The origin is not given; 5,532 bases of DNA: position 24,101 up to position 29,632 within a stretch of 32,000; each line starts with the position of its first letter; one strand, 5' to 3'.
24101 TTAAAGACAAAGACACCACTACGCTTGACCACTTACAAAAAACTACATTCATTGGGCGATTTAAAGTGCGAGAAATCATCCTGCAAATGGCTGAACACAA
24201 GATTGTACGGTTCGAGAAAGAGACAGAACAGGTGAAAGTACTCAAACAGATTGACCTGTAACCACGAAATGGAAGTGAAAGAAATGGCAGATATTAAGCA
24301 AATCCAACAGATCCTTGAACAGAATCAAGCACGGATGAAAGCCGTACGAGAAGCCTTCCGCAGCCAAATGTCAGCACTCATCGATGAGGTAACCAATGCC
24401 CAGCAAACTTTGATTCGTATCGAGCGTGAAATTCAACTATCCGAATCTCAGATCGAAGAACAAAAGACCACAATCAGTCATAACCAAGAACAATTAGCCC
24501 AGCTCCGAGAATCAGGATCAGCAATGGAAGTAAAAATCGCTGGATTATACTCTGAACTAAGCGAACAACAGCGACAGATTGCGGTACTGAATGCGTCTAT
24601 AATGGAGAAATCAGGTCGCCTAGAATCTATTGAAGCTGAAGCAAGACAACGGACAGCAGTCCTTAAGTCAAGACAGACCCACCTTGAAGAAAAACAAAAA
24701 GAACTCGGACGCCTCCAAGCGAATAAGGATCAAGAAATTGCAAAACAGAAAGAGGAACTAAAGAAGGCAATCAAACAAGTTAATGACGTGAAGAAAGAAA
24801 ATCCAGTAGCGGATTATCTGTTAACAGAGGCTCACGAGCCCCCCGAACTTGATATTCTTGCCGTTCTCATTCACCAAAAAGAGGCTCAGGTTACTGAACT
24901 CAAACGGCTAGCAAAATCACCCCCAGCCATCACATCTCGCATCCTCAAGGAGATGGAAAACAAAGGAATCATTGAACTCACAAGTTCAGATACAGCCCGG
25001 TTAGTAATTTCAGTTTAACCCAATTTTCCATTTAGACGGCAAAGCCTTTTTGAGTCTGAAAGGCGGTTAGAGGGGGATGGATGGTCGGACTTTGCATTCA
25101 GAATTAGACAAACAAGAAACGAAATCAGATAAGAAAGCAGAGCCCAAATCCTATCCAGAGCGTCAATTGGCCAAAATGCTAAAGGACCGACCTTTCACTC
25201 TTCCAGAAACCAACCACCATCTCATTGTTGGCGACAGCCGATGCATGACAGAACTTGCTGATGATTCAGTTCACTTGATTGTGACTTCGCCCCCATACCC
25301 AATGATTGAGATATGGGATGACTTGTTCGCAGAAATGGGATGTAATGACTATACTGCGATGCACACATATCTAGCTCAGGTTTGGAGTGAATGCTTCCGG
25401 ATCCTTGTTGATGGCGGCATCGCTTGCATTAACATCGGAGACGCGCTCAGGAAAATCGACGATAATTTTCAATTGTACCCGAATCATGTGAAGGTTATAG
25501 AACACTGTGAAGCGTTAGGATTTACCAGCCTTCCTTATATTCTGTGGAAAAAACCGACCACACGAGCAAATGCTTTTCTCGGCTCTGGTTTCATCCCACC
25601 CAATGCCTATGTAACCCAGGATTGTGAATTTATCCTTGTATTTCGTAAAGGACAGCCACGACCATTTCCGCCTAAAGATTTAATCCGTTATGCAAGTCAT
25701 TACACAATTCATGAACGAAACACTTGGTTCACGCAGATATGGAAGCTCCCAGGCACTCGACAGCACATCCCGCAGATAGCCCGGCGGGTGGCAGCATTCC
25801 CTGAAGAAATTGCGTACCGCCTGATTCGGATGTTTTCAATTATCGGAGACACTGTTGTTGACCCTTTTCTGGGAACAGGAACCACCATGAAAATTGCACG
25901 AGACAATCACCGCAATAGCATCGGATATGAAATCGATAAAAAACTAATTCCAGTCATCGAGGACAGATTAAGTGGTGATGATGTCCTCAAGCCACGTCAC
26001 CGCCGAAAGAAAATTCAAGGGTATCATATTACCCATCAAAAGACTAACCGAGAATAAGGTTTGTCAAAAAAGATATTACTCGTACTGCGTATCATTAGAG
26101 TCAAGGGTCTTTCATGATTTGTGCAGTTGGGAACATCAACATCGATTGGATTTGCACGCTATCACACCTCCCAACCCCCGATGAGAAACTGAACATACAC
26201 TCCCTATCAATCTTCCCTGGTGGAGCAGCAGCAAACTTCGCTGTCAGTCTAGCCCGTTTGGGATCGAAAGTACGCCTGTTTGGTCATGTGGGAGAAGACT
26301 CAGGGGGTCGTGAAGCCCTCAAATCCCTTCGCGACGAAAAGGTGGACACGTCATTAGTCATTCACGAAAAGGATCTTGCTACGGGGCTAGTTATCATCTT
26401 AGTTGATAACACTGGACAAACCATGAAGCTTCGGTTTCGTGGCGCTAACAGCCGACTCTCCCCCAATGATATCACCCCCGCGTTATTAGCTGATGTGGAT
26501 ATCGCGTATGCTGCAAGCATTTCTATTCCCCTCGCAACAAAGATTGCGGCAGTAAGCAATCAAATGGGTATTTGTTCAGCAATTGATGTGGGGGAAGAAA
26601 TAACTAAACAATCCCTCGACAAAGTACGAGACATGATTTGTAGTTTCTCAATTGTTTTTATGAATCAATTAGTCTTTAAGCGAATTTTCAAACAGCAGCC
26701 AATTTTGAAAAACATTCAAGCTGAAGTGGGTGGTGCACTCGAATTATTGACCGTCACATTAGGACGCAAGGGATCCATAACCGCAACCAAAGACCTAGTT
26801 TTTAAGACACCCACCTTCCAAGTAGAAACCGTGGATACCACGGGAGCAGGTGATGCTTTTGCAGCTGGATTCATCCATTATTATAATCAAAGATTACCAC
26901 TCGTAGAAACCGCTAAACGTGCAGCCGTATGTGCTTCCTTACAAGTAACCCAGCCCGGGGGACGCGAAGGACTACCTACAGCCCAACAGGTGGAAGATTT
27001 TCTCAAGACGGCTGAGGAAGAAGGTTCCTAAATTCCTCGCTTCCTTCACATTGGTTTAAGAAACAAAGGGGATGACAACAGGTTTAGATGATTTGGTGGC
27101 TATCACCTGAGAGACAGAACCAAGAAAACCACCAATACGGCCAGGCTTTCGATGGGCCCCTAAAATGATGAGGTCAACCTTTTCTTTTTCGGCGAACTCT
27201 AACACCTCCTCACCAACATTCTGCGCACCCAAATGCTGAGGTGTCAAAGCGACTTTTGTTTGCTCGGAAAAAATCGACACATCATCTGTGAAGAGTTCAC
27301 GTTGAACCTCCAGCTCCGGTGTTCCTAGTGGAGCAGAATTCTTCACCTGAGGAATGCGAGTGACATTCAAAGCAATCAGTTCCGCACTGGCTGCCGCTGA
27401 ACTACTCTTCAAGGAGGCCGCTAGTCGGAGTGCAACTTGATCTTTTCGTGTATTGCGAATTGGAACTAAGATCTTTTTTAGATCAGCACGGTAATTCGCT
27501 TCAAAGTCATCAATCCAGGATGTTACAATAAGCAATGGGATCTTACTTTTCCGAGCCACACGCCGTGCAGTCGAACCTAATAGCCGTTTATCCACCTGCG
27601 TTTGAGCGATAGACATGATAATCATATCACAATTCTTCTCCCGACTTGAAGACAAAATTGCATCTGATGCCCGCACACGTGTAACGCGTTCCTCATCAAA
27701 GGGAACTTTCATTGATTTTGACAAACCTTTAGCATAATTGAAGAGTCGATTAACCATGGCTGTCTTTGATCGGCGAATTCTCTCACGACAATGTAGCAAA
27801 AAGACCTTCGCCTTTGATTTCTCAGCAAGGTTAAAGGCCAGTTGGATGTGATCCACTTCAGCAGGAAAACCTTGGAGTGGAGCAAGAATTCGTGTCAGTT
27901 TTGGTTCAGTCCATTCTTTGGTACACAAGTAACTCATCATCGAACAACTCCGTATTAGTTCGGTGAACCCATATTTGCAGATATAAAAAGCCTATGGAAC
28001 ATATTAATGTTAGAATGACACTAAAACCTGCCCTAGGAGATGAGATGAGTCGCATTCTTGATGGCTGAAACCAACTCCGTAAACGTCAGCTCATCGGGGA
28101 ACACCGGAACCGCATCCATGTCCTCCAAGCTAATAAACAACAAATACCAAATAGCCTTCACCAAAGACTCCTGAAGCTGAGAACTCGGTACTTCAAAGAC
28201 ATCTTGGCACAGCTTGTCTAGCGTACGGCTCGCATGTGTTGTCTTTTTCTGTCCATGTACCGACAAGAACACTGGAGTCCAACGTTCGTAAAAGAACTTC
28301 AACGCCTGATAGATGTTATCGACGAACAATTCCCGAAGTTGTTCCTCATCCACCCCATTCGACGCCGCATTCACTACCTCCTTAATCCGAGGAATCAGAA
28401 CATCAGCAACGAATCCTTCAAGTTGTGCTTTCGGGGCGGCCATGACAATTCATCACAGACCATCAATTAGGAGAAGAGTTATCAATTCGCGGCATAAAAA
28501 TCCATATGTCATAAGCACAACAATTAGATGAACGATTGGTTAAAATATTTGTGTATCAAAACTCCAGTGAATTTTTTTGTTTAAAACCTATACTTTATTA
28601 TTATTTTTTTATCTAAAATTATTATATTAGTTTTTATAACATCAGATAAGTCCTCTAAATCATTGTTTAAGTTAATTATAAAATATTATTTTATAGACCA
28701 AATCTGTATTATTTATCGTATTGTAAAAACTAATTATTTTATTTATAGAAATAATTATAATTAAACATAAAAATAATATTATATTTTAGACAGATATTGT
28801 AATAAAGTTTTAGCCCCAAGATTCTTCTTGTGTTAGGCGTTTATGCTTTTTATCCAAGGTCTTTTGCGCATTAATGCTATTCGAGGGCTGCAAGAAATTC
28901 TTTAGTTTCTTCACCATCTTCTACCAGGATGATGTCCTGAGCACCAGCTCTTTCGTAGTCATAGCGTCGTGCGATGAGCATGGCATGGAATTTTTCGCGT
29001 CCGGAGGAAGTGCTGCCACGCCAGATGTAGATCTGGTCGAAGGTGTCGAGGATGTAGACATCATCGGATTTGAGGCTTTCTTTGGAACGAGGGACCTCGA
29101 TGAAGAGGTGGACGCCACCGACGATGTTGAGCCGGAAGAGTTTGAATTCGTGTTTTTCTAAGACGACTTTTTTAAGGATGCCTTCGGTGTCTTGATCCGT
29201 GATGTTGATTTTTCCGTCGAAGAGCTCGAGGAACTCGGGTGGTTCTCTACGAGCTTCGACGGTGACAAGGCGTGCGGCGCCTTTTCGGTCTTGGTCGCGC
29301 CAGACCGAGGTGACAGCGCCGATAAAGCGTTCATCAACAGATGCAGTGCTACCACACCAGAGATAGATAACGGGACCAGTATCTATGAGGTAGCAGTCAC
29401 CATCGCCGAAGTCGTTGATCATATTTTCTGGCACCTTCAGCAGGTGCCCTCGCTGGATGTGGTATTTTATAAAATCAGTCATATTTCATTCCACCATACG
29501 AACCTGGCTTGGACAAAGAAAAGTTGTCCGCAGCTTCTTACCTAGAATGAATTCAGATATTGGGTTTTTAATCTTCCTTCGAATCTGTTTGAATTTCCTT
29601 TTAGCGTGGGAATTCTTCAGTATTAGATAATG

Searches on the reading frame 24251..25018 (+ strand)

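Call 5: search_protein_families(library=pfam, proteins=[window:24251-25018:+])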
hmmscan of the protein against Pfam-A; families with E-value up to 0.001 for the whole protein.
window:24251-25018:+ (255 aa): 2 families
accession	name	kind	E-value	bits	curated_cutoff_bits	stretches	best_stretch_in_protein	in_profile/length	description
PF12802.13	MarR_2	-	8.7e-06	26.3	27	1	197-249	5-58/61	MarR family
PF01047.28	MarR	-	3.1e-05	24.2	24.6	1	197-242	3-48/59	MarR family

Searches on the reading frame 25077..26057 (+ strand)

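Call 5: search_protein_families(library=pfam, proteins=[window:25077-26057:+])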
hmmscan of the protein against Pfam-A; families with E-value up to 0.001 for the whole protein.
window:25077-26057:+ (326 aa): 1 family
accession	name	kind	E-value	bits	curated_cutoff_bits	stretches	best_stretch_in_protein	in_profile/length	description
PF01555.25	N6_N4_Mtase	-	2.9e-39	135.7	26.7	1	65-294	1-219/221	DNA methylase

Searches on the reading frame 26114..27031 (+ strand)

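Call 5: search_protein_families(library=pfam, proteins=[window:26114-27031:+])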
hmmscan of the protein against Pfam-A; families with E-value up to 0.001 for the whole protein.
window:26114-27031:+ (305 aa): 1 family
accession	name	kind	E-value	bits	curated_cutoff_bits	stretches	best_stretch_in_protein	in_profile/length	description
PF00294.29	PfkB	-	3e-48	165.1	25.8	1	2-289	4-301/302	pfkB family carbohydrate kinase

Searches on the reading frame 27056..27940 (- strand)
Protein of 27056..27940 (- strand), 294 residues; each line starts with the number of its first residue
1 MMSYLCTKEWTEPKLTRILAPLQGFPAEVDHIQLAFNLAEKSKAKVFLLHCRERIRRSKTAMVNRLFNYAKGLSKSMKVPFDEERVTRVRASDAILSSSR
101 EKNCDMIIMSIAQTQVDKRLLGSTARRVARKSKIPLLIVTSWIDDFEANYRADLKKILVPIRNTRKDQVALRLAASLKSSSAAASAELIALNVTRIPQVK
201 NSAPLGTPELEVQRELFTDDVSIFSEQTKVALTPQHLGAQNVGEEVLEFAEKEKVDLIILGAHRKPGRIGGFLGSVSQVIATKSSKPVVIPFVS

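Call 5: search_protein_families(library=pfam, proteins=[window:27056-27940:-])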
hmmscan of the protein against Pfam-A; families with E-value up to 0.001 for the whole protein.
window:27056-27940:- (294 aa): 1 family
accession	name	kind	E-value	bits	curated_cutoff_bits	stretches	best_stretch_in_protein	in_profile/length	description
PF00582.32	Usp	-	3.5e-32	112.3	24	2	155-290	3-139/141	Universal stress protein family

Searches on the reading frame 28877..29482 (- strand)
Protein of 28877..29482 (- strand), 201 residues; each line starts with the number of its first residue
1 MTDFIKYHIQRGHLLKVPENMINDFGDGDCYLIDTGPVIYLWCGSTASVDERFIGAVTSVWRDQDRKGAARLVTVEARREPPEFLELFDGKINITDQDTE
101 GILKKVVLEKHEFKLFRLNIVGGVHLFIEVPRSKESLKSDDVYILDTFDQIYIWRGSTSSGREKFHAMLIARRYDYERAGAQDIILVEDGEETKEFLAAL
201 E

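Call 6: search_protein_families(library=pfam, proteins=[window:28877-29482:-])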
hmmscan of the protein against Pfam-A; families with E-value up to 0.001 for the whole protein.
window:28877-29482:- (201 aa): 2 families
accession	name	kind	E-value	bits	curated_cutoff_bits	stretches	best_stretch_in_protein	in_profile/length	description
PF00626.27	Gelsolin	-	1.7e-27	95.5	21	2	127-197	5-76/76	Gelsolin repeat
PF25480.1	DUF7904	-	4.9e-10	39.6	30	1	150-200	44-92/100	Domain of unknown function (DUF7904)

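Call 78: search_solved_structures(query=window:28877-29482:-, max_evalue=0.001)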
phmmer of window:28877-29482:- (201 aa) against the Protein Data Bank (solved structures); distinct sequences matched with E-value up to 0.001: 40.
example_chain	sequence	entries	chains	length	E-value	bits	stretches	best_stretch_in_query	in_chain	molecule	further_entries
7c2g_G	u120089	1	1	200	1.9e-61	210.5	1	1-198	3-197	2DGel3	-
7c2h_G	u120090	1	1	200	1.8e-58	200.8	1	6-198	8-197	2DGel3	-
1d0n_A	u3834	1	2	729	1.1e-39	139.4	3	23-190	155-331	HORSE PLASMA GELSOLIN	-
2fgh_A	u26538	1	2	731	1.1e-39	139.4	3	23-190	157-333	gelsolin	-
6jeg_A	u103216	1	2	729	2.9e-39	138.1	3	23-190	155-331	Gelsolin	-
6q9z_A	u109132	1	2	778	4.3e-39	137.5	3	23-190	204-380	Gelsolin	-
8vkh_G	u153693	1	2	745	5.1e-39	137.3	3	23-190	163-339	Gelsolin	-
8viz_G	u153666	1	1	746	5.2e-39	137.3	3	23-190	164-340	Gelsolin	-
3ffn_A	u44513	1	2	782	6.9e-39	136.9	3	23-190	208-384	Gelsolin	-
6q9r_A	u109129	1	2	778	1.2e-38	136.1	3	23-190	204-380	Gelsolin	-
7p2b_A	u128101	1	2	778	1.3e-38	136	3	23-190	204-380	Gelsolin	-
6jco_A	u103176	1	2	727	2.2e-38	135.2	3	23-190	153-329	Gelsolin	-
6qbf_A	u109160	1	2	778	3.4e-38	134.6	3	23-190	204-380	Gelsolin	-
6jeh_A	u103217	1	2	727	8.1e-38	133.4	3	23-190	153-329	Gelsolin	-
9jus_v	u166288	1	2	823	2e-36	128.8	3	4-196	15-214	villin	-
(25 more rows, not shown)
